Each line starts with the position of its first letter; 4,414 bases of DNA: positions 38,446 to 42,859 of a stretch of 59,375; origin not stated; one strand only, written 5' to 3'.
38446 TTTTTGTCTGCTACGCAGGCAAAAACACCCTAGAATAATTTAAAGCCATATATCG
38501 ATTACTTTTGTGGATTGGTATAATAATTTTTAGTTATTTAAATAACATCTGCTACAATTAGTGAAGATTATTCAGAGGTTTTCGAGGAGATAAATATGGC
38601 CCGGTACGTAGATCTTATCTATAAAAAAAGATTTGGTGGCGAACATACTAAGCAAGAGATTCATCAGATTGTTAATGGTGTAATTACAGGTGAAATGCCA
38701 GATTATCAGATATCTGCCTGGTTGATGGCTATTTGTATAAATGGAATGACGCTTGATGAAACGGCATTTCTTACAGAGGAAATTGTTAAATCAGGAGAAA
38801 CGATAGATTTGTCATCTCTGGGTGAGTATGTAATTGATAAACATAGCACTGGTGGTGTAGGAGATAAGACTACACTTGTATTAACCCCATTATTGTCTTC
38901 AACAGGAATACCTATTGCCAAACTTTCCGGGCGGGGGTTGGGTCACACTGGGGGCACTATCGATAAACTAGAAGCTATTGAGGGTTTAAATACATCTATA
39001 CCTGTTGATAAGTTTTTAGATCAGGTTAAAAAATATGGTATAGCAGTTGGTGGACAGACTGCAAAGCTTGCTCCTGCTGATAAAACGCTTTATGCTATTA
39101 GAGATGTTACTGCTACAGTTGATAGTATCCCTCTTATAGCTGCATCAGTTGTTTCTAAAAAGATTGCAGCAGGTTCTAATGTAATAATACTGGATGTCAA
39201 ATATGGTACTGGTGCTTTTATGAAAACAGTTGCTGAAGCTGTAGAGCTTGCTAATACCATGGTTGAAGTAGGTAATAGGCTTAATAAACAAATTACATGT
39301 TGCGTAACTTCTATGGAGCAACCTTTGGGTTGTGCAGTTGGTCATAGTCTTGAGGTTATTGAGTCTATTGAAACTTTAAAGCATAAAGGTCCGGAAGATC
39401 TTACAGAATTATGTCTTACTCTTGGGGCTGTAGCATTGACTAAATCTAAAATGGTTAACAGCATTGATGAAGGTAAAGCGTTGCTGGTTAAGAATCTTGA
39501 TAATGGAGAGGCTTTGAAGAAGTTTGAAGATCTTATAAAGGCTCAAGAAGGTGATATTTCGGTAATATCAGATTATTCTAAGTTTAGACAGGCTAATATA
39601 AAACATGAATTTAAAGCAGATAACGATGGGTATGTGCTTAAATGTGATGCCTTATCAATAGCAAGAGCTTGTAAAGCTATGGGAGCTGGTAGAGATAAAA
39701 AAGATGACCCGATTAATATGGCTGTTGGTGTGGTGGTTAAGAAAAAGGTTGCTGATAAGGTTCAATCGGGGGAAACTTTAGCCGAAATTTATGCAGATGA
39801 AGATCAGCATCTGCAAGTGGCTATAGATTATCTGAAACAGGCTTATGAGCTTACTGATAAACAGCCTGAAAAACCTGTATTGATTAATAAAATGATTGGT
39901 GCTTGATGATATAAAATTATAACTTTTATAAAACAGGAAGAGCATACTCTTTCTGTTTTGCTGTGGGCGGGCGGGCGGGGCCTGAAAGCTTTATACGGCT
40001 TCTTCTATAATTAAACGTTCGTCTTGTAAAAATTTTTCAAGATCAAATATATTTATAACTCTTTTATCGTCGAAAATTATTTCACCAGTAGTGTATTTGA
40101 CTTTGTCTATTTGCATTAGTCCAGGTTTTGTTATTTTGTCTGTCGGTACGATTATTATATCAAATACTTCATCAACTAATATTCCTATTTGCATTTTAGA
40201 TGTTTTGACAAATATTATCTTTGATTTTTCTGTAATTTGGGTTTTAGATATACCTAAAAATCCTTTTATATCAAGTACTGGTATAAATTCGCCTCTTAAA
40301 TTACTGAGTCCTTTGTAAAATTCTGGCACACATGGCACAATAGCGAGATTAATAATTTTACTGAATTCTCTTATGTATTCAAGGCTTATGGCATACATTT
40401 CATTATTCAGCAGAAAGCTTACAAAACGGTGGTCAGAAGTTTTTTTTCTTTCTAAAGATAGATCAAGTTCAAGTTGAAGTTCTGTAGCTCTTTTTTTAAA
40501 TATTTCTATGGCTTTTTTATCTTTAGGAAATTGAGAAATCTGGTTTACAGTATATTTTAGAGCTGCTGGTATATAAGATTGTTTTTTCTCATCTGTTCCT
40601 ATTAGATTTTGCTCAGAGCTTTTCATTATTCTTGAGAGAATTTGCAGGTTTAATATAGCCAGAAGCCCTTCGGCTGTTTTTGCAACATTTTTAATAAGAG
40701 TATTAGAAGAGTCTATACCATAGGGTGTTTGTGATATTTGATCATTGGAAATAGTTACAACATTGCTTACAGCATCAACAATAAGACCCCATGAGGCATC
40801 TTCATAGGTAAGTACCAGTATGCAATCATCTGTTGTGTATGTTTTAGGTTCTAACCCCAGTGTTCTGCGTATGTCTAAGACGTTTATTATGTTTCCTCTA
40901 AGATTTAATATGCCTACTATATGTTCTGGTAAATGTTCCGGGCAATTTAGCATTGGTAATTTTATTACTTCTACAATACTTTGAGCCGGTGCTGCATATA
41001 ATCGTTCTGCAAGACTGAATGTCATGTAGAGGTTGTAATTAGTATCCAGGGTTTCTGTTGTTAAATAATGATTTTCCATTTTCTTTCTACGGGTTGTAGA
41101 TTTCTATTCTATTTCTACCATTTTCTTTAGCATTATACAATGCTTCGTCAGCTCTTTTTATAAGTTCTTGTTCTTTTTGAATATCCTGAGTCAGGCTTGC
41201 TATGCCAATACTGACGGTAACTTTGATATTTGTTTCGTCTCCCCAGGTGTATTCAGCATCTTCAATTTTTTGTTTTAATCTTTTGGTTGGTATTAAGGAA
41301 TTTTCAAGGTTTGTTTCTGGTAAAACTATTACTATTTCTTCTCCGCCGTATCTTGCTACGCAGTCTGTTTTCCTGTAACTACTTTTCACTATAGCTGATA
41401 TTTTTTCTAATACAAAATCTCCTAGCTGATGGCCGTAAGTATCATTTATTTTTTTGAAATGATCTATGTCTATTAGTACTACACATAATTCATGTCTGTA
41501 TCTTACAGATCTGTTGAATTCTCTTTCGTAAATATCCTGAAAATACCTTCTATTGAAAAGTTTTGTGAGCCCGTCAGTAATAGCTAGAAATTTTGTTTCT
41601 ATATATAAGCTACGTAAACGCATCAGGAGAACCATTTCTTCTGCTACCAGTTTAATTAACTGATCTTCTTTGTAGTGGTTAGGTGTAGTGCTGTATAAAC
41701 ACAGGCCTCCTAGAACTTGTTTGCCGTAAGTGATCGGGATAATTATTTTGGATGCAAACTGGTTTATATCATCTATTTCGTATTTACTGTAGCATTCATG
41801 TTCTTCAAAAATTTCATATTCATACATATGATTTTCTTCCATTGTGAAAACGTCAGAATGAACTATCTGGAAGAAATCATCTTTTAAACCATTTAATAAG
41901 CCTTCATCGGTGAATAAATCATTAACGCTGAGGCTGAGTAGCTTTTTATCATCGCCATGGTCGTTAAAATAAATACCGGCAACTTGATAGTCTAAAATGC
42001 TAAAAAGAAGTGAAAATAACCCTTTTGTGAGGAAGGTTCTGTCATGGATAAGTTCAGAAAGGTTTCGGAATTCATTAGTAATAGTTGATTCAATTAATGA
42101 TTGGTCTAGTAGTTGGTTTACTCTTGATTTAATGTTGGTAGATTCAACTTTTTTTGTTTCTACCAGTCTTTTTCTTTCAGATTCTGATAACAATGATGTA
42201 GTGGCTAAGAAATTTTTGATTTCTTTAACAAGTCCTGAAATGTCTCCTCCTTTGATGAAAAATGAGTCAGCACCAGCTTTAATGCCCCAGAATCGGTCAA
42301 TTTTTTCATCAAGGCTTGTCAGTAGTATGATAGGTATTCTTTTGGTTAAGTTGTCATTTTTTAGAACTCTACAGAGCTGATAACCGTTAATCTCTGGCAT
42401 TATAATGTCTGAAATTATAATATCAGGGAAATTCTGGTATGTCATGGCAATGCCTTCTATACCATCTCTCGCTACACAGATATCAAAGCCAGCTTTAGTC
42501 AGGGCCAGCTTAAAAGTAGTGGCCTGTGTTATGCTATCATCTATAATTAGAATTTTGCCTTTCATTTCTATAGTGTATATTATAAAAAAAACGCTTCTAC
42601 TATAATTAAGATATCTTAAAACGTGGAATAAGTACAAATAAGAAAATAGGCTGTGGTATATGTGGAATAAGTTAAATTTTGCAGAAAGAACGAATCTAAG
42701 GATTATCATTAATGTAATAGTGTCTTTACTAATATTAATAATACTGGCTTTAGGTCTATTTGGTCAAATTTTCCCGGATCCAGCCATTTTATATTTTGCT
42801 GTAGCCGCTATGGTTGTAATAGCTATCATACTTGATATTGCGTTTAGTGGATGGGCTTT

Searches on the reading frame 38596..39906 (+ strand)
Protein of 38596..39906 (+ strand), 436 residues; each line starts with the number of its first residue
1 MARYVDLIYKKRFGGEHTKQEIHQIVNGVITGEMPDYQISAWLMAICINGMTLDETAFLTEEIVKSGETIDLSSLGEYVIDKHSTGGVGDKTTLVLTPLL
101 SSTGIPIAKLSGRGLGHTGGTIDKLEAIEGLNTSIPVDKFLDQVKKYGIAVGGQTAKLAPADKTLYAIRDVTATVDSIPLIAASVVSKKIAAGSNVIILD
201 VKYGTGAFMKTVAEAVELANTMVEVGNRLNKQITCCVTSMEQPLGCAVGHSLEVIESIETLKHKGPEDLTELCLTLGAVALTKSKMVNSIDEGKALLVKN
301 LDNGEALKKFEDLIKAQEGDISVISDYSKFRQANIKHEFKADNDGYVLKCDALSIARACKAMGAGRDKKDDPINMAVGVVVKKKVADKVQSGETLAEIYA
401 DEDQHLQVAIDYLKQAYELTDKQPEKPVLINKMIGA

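Call 50: search_protein_families(library=pfam, proteins=[window:38596-39906:+], max_evalue=0.00001)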
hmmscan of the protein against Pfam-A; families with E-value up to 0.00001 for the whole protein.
window:38596-39906:+ (436 aa): 3 families
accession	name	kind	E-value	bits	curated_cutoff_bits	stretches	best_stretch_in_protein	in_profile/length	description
PF00591.27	Glycos_transf_3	-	6.5e-39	134.5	27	1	78-307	3-253/253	Glycosyl transferase family, a/b domain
PF07831.19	PYNP_C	-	4.2e-20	71.6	27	1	346-419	1-74/75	Pyrimidine nucleoside phosphorylase C-terminal domain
PF02885.22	Glycos_trans_3N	-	3.4e-19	68.8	26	1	6-67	2-63/63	Glycosyl transferase family, helical bundle domain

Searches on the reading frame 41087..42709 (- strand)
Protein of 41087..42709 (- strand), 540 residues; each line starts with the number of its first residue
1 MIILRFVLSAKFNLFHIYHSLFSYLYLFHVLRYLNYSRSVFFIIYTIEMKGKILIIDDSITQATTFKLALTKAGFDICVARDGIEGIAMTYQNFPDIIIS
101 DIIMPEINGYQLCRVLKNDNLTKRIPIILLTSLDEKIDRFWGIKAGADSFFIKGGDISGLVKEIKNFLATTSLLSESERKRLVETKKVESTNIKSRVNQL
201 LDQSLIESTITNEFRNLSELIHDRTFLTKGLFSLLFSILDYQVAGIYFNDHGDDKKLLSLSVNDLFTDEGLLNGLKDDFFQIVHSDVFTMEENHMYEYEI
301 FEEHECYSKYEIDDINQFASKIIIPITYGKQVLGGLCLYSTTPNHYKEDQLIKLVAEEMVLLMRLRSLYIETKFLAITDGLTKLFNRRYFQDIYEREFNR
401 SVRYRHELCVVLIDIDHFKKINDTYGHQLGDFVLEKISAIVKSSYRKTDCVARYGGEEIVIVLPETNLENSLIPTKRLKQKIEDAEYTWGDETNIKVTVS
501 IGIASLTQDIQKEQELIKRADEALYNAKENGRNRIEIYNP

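Call 50: search_protein_families(library=pfam, proteins=[window:41087-42709:-], max_evalue=0.00001)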
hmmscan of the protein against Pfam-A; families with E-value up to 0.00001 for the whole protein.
window:41087-42709:- (540 aa): 2 families
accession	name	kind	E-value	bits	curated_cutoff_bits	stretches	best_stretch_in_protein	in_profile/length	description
PF00990.26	GGDEF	-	4.1e-48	163.6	23.8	1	376-534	1-161/161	Diguanylate cyclase, GGDEF domain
PF00072.30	Response_reg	-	7.3e-20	71.6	30.2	1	53-164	1-110/111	Response regulator receiver domain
